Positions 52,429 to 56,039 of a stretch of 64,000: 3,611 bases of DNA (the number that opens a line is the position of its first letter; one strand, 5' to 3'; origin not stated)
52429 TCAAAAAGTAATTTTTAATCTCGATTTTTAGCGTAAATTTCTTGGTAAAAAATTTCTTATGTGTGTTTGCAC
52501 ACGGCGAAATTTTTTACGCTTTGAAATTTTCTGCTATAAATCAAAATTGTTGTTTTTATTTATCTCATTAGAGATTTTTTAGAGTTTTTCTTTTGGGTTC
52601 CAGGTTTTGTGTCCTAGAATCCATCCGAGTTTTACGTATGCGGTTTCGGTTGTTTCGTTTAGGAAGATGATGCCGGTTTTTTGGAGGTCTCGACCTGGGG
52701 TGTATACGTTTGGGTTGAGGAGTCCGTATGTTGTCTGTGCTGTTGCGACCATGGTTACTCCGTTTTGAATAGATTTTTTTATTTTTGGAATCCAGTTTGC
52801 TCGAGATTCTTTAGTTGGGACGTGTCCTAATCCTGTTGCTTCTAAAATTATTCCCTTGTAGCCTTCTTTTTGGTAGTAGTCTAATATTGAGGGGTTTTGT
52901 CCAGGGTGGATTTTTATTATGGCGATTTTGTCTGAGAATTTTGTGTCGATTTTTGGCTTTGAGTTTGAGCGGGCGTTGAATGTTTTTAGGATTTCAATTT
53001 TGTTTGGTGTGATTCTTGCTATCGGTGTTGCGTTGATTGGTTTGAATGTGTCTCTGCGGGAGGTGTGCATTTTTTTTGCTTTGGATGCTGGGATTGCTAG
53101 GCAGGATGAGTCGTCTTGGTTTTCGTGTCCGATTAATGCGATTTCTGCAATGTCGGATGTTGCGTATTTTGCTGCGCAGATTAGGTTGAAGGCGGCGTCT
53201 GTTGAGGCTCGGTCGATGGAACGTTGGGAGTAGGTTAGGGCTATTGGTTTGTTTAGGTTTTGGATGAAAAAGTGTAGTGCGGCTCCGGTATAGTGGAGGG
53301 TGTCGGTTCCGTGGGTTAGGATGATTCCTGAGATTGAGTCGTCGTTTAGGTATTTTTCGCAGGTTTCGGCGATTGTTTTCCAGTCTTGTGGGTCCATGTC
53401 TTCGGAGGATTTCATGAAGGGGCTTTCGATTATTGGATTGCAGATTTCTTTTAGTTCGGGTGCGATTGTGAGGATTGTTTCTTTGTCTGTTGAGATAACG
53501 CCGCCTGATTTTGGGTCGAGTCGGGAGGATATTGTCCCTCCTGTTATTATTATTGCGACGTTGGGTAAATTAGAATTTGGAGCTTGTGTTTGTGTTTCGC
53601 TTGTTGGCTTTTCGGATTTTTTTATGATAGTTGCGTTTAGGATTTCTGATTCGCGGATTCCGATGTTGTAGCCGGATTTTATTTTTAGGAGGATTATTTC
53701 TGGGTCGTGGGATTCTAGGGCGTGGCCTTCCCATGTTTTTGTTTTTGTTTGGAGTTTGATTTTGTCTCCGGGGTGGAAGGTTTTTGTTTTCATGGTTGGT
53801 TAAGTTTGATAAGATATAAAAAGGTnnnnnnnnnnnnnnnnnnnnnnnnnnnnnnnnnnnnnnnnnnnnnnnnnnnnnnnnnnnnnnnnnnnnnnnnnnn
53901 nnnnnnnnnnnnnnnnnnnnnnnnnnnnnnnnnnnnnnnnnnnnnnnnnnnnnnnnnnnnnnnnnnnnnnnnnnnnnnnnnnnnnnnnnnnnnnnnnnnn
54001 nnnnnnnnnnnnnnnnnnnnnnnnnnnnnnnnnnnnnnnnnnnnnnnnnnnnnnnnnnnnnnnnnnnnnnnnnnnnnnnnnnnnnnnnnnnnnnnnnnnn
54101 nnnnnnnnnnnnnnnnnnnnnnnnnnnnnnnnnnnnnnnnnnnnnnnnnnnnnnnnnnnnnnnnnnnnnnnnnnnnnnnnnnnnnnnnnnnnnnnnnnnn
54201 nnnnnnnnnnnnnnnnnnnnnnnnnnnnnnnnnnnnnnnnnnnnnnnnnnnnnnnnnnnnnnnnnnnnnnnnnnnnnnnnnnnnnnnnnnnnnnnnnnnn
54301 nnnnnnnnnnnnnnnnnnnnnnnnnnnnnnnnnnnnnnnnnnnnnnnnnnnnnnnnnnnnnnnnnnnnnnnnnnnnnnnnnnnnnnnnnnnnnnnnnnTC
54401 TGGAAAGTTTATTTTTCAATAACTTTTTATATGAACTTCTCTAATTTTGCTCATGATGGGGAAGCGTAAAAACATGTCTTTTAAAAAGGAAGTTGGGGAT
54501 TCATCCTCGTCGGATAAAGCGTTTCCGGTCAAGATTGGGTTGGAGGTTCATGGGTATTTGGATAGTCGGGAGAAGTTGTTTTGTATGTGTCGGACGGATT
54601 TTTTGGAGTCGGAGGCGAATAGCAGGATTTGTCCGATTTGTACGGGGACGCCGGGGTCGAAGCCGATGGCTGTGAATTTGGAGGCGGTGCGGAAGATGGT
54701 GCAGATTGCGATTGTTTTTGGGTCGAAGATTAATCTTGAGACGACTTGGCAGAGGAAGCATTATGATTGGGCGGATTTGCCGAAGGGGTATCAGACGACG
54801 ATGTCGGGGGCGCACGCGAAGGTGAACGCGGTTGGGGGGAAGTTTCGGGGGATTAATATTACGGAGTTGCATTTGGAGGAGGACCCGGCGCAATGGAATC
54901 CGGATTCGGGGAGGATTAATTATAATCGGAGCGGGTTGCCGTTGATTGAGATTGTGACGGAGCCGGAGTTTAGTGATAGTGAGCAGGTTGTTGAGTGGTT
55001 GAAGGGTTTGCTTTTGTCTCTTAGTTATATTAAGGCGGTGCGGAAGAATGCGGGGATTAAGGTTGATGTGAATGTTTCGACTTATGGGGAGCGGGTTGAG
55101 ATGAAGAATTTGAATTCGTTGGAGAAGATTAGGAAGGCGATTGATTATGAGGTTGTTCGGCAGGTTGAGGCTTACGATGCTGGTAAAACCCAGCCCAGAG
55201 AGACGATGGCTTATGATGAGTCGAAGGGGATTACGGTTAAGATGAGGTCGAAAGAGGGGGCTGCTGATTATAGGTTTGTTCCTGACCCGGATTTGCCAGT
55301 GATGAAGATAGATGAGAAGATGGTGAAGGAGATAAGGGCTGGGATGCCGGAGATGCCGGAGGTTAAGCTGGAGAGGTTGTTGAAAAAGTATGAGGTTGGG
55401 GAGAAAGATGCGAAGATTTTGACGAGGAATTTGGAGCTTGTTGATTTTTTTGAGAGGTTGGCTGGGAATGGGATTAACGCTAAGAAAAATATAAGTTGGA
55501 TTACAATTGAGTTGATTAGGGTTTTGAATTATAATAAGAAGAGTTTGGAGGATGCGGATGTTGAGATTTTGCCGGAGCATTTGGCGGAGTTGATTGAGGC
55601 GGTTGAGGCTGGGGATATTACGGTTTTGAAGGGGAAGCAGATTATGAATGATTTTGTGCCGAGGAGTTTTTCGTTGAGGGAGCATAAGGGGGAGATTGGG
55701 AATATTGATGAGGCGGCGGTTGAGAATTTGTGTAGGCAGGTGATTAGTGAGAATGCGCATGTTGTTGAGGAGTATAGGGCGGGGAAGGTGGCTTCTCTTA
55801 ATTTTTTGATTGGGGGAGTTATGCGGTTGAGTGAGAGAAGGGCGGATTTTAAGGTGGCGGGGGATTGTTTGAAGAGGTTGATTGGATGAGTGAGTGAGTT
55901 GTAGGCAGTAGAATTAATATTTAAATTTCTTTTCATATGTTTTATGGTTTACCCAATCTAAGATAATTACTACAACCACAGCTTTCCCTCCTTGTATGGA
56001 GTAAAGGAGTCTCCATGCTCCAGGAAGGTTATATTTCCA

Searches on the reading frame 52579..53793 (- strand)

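Call 66: search_protein_families(library=pfam, proteins=[window:52579-53793:-], max_evalue=0.00001)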
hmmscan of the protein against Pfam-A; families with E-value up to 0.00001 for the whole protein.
window:52579-53793:- (404 aa): 3 families
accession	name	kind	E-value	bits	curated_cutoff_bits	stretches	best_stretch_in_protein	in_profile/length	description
PF00710.25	Asparaginase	-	8.7e-48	162.8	22.5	1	78-270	1-189/193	Asparaginase, N-terminal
PF17763.6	Asparaginase_C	-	5e-22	78.5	34.6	1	289-401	1-108/114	Glutaminase/Asparaginase C-terminal domain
PF18195.6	GatD_N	-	1.9e-11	43.6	25.7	1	7-55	2-52/54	GatD N-terminal domain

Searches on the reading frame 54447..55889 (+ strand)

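Call 67: search_protein_families(library=pfam, proteins=[window:54447-55889:+], max_evalue=0.00001)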
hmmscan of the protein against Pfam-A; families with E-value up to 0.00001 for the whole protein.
window:54447-55889:+ (480 aa): 2 families
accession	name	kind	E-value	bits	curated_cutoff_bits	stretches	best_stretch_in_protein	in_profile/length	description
PF02934.20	GatB_N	-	9.5e-74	248.5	23.4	1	28-293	1-276/277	GatB/GatE catalytic domain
PF02637.23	GatB_Yqey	-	1.2e-26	93.8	27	1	333-478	1-147/148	GatB domain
